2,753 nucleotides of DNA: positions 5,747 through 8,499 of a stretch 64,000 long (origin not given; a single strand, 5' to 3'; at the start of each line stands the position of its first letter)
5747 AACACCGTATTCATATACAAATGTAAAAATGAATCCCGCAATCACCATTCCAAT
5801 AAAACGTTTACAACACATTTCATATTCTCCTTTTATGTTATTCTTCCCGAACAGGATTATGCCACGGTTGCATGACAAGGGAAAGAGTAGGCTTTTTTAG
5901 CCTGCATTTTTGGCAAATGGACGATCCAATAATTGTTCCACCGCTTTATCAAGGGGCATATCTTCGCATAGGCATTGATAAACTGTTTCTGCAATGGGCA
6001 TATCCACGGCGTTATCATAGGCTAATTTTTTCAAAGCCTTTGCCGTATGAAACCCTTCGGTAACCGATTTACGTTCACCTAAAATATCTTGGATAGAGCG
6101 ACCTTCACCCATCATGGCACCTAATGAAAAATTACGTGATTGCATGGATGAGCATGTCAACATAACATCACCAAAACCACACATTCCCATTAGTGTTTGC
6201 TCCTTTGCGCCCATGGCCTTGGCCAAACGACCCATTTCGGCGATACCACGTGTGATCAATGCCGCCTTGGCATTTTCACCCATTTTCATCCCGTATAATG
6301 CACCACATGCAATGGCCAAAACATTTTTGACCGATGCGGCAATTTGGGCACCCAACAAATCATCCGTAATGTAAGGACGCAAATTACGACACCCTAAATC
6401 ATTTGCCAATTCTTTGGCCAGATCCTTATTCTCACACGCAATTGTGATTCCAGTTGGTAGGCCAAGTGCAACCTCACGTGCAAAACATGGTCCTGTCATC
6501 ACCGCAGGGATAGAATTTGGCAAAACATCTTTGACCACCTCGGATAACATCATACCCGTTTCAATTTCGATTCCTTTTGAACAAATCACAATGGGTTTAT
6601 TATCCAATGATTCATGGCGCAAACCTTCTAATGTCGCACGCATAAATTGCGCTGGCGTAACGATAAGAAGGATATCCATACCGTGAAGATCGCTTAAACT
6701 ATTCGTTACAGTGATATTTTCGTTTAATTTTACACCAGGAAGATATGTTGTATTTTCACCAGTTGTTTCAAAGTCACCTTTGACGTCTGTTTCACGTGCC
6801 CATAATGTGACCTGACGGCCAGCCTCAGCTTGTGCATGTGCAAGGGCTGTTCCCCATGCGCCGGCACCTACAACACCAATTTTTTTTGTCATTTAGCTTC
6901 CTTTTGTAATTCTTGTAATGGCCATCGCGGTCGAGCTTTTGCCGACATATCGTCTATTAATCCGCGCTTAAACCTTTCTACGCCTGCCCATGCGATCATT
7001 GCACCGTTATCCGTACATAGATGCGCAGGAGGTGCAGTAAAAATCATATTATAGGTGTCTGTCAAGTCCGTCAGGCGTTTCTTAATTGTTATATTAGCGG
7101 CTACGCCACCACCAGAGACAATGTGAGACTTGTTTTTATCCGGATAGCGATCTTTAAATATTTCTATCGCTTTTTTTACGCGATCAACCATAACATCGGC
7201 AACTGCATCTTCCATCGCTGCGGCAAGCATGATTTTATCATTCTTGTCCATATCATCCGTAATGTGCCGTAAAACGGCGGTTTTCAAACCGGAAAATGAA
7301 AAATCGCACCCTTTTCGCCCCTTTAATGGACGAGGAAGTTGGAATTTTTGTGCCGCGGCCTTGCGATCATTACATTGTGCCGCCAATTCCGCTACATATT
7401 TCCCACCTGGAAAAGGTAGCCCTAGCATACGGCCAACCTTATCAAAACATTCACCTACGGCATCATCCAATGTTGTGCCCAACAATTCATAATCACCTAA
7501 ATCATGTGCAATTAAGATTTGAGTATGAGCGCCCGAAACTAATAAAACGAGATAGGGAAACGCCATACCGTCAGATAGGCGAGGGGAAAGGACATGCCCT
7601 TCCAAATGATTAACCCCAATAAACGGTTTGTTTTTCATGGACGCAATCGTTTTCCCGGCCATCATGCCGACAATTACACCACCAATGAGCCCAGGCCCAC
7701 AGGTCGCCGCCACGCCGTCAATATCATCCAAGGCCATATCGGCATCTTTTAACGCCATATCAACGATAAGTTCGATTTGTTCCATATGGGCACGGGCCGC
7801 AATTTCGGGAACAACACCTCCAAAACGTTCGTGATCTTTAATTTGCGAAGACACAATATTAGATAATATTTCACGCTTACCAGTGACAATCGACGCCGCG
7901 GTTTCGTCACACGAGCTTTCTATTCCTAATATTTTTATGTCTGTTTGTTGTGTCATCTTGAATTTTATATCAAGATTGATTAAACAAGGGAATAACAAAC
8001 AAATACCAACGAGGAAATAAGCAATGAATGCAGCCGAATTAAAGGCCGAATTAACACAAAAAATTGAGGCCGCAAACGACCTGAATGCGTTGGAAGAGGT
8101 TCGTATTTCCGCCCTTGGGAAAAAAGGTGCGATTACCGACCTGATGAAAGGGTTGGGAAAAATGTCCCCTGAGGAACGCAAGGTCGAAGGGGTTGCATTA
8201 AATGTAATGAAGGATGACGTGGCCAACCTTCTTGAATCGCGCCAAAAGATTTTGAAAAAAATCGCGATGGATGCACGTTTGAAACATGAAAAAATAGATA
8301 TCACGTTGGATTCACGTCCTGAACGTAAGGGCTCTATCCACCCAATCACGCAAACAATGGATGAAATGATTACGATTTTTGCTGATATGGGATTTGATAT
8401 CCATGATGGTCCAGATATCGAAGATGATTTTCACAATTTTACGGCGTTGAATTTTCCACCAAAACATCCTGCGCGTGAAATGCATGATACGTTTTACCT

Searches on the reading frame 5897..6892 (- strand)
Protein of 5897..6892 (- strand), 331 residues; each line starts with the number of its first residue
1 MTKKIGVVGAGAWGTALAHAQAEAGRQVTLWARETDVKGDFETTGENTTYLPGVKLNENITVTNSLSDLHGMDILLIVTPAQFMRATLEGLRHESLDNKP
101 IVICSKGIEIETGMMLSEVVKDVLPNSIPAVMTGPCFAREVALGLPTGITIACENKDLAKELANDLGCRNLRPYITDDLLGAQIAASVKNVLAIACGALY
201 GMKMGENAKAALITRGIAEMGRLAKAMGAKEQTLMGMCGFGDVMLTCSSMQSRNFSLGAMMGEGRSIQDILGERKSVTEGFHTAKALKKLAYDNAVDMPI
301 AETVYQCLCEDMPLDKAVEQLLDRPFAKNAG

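Call 56: search_protein_families(library=pfam, proteins=[window:5897-6892:-], max_evalue=0.001)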
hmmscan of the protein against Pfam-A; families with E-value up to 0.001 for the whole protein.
window:5897-6892:- (331 aa): 6 families
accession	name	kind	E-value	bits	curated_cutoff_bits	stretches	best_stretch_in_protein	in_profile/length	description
PF07479.19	NAD_Gly3P_dh_C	-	2.8e-49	167.4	25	1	178-319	1-142/142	NAD-dependent glycerol-3-phosphate dehydrogenase C-terminus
PF01210.29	NAD_Gly3P_dh_N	-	1.7e-42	145.5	23.1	1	4-158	1-157/158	NAD-dependent glycerol-3-phosphate dehydrogenase N-terminus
PF20618.3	GPD_NAD_C_bact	-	1.5e-18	67.5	27.6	1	238-304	1-66/66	Bacterial GPD, NAD-dependent C-terminal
PF02558.23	ApbA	-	6.4e-10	39.3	22.2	1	5-111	1-106/150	Ketopantoate reductase PanE/ApbA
PF03807.23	F420_oxidored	-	6.4e-05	23.9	21.6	1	4-102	1-89/94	NADP oxidoreductase coenzyme F420-dependent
PF01266.30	DAO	-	0.00032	20.8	27.9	1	5-51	2-46/353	FAD dependent oxidoreductase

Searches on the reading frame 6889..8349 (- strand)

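Call 56: search_protein_families(library=pfam, proteins=[window:6889-8349:-], max_evalue=0.001)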
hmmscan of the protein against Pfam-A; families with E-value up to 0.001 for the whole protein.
window:6889-8349:- (486 aa): 1 family
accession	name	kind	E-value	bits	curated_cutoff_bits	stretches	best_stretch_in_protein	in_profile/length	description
PF00814.31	TsaD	-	9.6e-87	291.5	24.8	1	160-454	1-264/264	tRNA N6-adenosine threonylcarbamoyltransferase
